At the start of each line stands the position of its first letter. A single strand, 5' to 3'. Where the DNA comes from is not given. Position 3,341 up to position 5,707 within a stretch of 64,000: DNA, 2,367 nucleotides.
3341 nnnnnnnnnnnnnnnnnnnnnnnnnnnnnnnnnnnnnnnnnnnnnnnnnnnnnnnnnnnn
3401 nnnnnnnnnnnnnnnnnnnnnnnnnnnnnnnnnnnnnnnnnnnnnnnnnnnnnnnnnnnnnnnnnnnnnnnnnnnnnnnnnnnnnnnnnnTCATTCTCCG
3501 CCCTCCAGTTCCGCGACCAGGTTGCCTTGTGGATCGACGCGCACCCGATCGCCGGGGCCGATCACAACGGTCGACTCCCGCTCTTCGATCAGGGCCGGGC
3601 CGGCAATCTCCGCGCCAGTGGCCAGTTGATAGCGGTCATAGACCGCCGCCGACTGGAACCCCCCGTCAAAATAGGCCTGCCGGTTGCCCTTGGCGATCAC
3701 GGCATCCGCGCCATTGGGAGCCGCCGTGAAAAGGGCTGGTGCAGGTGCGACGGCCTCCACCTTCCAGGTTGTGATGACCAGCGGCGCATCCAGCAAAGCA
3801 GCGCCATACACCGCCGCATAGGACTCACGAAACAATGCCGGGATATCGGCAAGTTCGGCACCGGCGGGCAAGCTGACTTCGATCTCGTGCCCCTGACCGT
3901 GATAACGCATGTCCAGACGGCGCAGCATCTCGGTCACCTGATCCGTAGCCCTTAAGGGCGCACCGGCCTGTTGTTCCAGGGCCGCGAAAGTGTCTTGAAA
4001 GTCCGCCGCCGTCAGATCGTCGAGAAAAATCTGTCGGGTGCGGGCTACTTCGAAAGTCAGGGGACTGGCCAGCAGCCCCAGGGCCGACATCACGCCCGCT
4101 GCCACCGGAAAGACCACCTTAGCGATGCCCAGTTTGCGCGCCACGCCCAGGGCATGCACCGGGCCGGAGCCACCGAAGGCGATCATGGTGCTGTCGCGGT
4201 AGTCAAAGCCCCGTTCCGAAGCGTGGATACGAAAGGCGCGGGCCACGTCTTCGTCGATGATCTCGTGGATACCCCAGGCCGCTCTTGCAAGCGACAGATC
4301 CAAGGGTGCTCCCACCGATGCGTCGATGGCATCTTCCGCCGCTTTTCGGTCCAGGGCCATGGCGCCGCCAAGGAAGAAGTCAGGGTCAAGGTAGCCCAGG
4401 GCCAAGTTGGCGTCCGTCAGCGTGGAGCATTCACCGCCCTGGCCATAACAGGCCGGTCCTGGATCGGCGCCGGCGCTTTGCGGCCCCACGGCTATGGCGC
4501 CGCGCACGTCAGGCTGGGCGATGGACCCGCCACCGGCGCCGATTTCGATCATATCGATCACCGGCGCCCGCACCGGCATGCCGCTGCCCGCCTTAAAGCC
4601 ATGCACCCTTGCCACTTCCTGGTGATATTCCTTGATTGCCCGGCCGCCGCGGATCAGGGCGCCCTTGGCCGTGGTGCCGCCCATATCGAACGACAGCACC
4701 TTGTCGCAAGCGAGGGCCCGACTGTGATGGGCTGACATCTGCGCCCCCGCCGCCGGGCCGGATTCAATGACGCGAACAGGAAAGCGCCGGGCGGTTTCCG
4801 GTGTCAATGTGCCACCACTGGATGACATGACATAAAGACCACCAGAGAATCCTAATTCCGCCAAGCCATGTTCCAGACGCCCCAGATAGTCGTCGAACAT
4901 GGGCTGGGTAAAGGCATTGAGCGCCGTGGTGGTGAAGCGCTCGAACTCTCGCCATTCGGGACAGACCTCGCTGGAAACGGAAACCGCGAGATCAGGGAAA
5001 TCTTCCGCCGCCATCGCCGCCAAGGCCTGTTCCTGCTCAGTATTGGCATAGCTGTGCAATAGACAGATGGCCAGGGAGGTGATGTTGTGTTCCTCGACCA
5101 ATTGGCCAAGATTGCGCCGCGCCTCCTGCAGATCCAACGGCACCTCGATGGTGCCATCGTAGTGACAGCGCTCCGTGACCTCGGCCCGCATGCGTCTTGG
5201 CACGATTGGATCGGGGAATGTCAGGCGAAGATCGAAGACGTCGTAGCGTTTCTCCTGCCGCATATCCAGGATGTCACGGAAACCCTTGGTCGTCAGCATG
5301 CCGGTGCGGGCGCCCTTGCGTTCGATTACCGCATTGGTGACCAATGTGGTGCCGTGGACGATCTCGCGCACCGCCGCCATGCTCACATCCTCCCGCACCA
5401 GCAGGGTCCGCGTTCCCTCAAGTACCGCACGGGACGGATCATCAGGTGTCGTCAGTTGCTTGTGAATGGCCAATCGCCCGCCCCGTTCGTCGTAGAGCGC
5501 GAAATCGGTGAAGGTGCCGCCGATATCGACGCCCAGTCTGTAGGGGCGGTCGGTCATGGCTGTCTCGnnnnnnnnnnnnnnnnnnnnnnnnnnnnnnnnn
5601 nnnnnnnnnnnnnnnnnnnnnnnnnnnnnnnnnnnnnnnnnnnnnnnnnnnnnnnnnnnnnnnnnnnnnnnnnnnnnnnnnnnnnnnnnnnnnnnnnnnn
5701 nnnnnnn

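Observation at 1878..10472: Five-gene translationally coupled operon: MaoC double-hotdog hydratase - fused CoA-transferase - AMP-ligase - HyuA - HyuB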

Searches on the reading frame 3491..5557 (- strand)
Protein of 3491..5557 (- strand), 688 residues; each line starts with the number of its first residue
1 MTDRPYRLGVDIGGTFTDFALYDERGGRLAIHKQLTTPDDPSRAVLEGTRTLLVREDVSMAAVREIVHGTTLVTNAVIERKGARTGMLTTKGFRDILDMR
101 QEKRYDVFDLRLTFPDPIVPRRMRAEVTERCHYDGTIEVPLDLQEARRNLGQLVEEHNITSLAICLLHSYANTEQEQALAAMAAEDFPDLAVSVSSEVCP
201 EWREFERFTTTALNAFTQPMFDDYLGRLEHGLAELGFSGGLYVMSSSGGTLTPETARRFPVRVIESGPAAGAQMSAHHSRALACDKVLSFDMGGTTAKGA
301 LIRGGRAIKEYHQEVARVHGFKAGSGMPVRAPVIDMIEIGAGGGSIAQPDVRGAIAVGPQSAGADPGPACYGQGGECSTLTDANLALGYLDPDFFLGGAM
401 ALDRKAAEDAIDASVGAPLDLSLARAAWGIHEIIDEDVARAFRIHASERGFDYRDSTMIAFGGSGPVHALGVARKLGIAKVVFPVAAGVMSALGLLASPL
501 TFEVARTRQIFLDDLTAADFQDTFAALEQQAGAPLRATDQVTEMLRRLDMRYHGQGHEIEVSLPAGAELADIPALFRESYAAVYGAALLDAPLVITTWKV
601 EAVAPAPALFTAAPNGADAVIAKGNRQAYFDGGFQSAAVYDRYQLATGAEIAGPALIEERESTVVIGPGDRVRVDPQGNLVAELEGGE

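Call 3: search_protein_families(library=pfam, proteins=[window:3491-5557:-])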
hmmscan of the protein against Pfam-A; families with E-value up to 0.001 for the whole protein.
window:3491-5557:- (688 aa): 3 families
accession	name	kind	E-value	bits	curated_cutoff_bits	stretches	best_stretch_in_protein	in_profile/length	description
PF01968.24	Hydantoinase_A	-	6.1e-79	265.7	22.9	1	207-502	1-289/291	Hydantoinase/oxoprolinase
PF05378.19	Hydant_A_N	-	3.1e-49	167.5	25.2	1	7-185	1-174/176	Hydantoinase/oxoprolinase N-terminal region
PF19278.4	Hydant_A_C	-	2.3e-15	56.9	21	1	518-675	12-183/193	Hydantoinase/oxoprolinase C-terminal domain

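Call 4: search_protein_families(library=ncbifam, proteins=[window:3491-5557:-])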
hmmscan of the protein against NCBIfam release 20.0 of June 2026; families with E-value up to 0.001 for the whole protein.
window:3491-5557:- (688 aa): 3 families
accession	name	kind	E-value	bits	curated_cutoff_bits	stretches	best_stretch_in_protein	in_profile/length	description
NF050156.1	CapLactmsAlpCapA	equivalog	2.1e-139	465.9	1000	1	6-679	1-682/689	caprolactamase subunit alpha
NF042975.2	AcphenoCarb_ApcC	equivalog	1.8e-71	241.3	1500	1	9-677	12-704/733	acetophenone carboxylase subunit gamma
NF042960.1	AcphenoCarb_ApcA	equivalog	2.1e-56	191.5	1250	2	152-680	132-653/658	acetophenone carboxylase subunit alpha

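Call 33: find_homologous_proteins(query=window:3491-5557:-)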
Query window:3491-5557:- (688 aa): 8000 proteins with E <= 0.001 among 8000 candidates; the best 120 are listed.
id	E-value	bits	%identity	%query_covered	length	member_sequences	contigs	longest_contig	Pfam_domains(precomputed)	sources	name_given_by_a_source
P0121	0.0e+0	1530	100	100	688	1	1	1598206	PF01968.25,PF19278.5,PF05378.20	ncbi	-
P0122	0.0e+0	1188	78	99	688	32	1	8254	PF01968.25,PF19278.5,PF05378.20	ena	-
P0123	0.0e+0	1171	77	99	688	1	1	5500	PF01968.25,PF19278.5,PF05378.20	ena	-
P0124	0.0e+0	1169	77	99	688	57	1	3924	PF01968.25,PF19278.5,PF05378.20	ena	-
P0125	0.0e+0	1168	77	99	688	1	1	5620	PF01968.25,PF19278.5,PF05378.20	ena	-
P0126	0.0e+0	1167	77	99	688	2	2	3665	PF01968.25,PF19278.5,PF05378.20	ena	-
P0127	0.0e+0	1162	76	99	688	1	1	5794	PF01968.25,PF19278.5,PF05378.20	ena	-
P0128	0.0e+0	1161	76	99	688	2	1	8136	PF01968.25,PF19278.5,PF05378.20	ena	-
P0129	0.0e+0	1160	76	99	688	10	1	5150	PF01968.25,PF19278.5,PF05378.20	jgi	-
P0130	0.0e+0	1152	77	99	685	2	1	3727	PF01968.25,PF19278.5,PF05378.20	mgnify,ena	mgnify:CR=1 FL=1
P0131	0.0e+0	1146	76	99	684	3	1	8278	PF01968.25,PF19278.5,PF05378.20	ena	-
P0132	0.0e+0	1125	75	99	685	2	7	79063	PF01968.25,PF19278.5,PF05378.20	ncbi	-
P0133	0.0e+0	1124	76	98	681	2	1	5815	PF01968.25,PF19278.5,PF05378.20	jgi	jgi:N-methylhydantoinase A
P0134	0.0e+0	1124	76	99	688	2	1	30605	PF01968.25,PF19278.5,PF05378.20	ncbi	-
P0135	0.0e+0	1116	75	99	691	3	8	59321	PF01968.25,PF19278.5,PF05378.20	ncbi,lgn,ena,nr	ncbi:MAG: hydantoinase/oxoprolinase family protein [Alphaproteobacteria bacterium]|nr:hydantoinase/o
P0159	0.0e+0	1025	70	99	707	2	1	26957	PF01968.25,PF19278.5,PF05378.20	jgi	jgi:N-methylhydantoinase A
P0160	6.5e-290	981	67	99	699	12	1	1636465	PF01968.25,PF19278.5,PF05378.20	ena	-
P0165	2.2e-287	973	68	99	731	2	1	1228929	PF01968.25,PF19278.5,PF05378.20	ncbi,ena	-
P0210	5.0e-271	919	64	99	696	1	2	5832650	PF01968.25,PF19278.5,PF05378.20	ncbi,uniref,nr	ncbi:N-methylhydantoinase A [Stella humosa]|uniref:N-methylhydantoinase A n=1 Tax=Stella humosa TaxI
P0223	1.1e-267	908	62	99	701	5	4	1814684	PF01968.25,PF19278.5,PF05378.20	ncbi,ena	-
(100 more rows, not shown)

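Call 34: find_encoding_contigs(protein=P0210, flank=10000, max_places=1)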
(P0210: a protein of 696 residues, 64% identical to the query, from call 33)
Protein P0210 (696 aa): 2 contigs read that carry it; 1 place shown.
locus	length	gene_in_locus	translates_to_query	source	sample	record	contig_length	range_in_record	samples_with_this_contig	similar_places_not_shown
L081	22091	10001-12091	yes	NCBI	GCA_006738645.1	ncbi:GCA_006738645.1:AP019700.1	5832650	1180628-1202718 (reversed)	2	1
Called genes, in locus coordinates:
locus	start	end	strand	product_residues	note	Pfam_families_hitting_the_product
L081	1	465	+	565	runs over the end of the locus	PF00496:SBP_bac_5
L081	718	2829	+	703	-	PF13380:CoA_binding_2, PF13607:Succ_CoA_lig, PF13549:ATP-grasp_5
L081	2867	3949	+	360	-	PF13416:SBP_bac_8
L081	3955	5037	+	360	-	PF00005:ABC_tran, PF13304:AAA_21 (faint), PF08402:TOBE_2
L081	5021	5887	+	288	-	PF00528:BPD_transp_1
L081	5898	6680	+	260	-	PF00528:BPD_transp_1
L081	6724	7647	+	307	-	PF00126:HTH_1, PF03466:LysR_substrate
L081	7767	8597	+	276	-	PF00581:Rhodanese (weak), PF09828:ChrB_C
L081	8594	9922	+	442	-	PF02417:Chromate_transp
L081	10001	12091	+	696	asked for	PF05378:Hydant_A_N, PF01968:Hydantoinase_A, PF19278:Hydant_A_C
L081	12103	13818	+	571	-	PF02538:Hydantoinase_B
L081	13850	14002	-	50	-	-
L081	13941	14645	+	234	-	PF00571:CBS, PF04972:BON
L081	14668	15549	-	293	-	-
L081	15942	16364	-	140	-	PF00571:CBS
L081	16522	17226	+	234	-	PF00571:CBS, PF04972:BON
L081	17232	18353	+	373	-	-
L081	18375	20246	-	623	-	PF05992:SbmA_BacA, PF06472:ABC_membrane_2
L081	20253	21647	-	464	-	PF00232:Glyco_hydro_1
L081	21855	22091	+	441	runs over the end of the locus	PF00202:Aminotran_3, PF00155:Aminotran_1_2 (faint)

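Call 35: find_encoding_contigs(protein=P0165, flank=10000, max_places=1)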
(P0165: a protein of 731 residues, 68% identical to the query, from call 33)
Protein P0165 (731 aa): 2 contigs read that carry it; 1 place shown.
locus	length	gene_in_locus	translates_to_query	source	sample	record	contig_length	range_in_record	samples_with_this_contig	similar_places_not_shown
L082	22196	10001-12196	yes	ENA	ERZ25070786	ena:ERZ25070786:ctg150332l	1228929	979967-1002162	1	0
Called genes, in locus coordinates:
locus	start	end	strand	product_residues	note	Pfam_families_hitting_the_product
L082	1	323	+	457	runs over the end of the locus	PF13701:DDE_Tnp_1_4, PF01609:DDE_Tnp_1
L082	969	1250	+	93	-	-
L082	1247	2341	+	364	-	PF01555:N6_N4_Mtase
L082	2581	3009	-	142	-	PF01850:PIN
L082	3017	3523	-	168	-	-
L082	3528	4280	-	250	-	PF00171:Aldedh (weak)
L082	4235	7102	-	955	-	PF14850:Pro_dh-DNA_bdg, PF01619:Pro_dh, PF00171:Aldedh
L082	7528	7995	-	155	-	-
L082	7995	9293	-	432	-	PF13304:AAA_21, PF13175:AAA_15 (weak)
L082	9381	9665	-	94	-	-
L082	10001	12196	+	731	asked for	PF05378:Hydant_A_N, PF01968:Hydantoinase_A, PF19278:Hydant_A_C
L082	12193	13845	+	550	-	PF02538:Hydantoinase_B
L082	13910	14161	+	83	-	-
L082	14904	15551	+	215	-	PF00881:Nitroreductase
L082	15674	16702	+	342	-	PF00892:EamA, PF03151:TPT (faint), PF00892:EamA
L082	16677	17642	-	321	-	PF00389:2-Hacid_dh, PF02826:2-Hacid_dh_C, PF03446:NAD_binding_2 (faint)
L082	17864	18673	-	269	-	PF00106:adh_short, PF23441:SDR (weak), PF13561:adh_short_C2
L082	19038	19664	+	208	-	PF19489:SLT_4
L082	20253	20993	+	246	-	PF01177:Asp_Glu_race (weak), PF17645:Amdase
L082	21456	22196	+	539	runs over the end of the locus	PF00496:SBP_bac_5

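Call 36: find_encoding_contigs(protein=P0223, flank=10000, max_places=1)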
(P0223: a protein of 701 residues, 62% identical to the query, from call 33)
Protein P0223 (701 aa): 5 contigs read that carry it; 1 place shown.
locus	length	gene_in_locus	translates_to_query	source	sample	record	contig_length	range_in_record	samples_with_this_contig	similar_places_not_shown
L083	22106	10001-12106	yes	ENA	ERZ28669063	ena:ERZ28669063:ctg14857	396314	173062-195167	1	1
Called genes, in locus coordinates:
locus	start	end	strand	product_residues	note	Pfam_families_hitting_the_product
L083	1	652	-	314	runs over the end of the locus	PF13191:AAA_16 (weak), PF00004:AAA, PF07726:AAA_3 (faint), PF07728:AAA_5, PF13401:AAA_22 (weak)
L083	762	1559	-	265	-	PF00941:FAD_binding_5, PF03450:CO_deh_flav_C (weak)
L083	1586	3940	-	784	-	PF01315:Ald_Xan_dh_C, PF02738:MoCoBD_1, PF20256:MoCoBD_2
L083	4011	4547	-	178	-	PF00111:Fer2, PF01799:Fer2_2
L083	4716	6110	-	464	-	PF03972:MmgE_PrpD_N, PF19305:MmgE_PrpD_C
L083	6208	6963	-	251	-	PF01177:Asp_Glu_race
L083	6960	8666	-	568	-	PF02776:TPP_enzyme_N, PF00205:TPP_enzyme_M, PF02775:TPP_enzyme_C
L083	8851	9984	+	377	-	PF01168:Ala_racemase_N, PF00842:Ala_racemase_C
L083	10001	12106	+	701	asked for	PF05378:Hydant_A_N, PF01968:Hydantoinase_A, PF19278:Hydant_A_C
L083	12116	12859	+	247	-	PF02274:ADI (weak)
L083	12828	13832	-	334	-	PF00149:Metallophos, PF12850:Metallophos_2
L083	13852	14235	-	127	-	PF01042:Ribonuc_L-PSP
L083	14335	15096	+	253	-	PF00106:adh_short, PF08659:KR, PF13561:adh_short_C2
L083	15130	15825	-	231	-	PF06026:Rib_5-P_isom_A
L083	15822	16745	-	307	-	PF11927:HODM_asu-like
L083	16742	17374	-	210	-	PF04279:IspA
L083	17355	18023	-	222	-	PF14803:Zn_ribbon_Nudix, PF00293:NUDIX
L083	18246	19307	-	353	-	PF13384:HTH_23 (weak), PF13518:HTH_28 (weak), PF13551:HTH_29, PF13565:HTH_32 (weak), PF13592:HTH_33, PF13358:DDE_3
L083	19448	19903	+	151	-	-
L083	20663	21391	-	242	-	PF01695:IstB_IS21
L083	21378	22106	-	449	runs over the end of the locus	PF00665:rve, PF22483:Mu-transpos_C_2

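Call 46: search_solved_structures(query=window:3491-5557:-, max_evalue=0.00001)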
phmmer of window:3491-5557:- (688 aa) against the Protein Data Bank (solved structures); distinct sequences matched with E-value up to 0.00001: 6.
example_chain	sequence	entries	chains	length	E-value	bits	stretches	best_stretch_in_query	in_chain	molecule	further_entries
7hk5_A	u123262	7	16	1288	4.7e-116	392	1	7-682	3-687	N-methylhydantoinase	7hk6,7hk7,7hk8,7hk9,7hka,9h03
6yra_A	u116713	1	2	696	3.4e-99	336.2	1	2-678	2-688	5-oxoprolinase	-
5l9w_B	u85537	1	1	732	9.2e-68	232.4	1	8-683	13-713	Acetophenone carboxylase gamma subunit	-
5svb_B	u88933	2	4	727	5.8e-64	219.8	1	8-672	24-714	Acetone carboxylase beta subunit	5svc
5m45_B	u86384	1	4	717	4.9e-63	216.8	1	8-672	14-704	Acetone carboxylase beta subunit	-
5l9w_b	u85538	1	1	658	5.2e-50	173.7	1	6-680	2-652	Acetophenone carboxylase alpha subunit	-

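Call 81: find_encoding_contigs(protein=P0159, flank=9000, max_places=1)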
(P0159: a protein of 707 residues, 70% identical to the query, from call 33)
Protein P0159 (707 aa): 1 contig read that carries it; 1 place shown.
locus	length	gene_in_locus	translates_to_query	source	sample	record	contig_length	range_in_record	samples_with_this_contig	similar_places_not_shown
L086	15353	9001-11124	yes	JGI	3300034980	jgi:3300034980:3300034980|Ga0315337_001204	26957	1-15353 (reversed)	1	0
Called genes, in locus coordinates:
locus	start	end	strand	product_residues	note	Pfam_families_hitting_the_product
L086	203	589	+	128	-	-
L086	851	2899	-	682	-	PF05378:Hydant_A_N, PF01968:Hydantoinase_A, PF19278:Hydant_A_C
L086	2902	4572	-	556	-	PF02538:Hydantoinase_B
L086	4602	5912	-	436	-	PF06808:DctM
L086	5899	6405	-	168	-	PF04290:DctQ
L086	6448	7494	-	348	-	PF03480:DctP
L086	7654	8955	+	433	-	PF00202:Aminotran_3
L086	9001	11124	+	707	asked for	PF05378:Hydant_A_N, PF01968:Hydantoinase_A, PF19278:Hydant_A_C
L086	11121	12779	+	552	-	PF02538:Hydantoinase_B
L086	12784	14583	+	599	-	PF02538:Hydantoinase_B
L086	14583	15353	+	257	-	?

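Call 82: find_encoding_contigs(protein=P0160, flank=9000, max_places=1)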
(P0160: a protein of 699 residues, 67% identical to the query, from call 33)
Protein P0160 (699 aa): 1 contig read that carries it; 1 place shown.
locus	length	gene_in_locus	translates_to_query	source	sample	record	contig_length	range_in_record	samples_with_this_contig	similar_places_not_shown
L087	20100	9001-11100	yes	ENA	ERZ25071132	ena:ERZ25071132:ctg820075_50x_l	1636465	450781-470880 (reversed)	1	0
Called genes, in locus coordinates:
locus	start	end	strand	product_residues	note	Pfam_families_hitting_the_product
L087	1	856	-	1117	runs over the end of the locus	PF12773:DZR (weak), PF13240:Zn_Ribbon_1 (faint), PF00211:Guanylate_cyc, PF13191:AAA_16, PF13401:AAA_22, PF10345:Cohesin_load (weak)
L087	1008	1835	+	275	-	PF01209:Ubie_methyltran, PF13489:Methyltransf_23, PF13847:Methyltransf_31, PF08241:Methyltransf_11, PF08242:Methyltransf_12, PF13649:Methyltransf_25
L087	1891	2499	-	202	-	PF00440:TetR_N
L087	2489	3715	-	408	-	PF00067:p450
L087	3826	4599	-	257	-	PF00596:Aldolase_II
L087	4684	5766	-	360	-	PF00355:Rieske, PF00848:Ring_hydroxyl_A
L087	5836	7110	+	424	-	PF00202:Aminotran_3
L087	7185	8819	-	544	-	PF05598:DUF772, PF01609:DDE_Tnp_1 (weak), PF13751:DDE_Tnp_1_6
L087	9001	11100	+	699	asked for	PF05378:Hydant_A_N, PF01968:Hydantoinase_A, PF19278:Hydant_A_C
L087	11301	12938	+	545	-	PF02538:Hydantoinase_B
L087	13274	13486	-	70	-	-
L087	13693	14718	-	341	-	PF00296:Bac_luciferase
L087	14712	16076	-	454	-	PF03972:MmgE_PrpD_N, PF19305:MmgE_PrpD_C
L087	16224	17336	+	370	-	PF00111:Fer2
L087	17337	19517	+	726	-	PF21088:MS_channel_1st, PF00924:MS_channel_2nd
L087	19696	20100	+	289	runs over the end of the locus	PF02086:MethyltransfD12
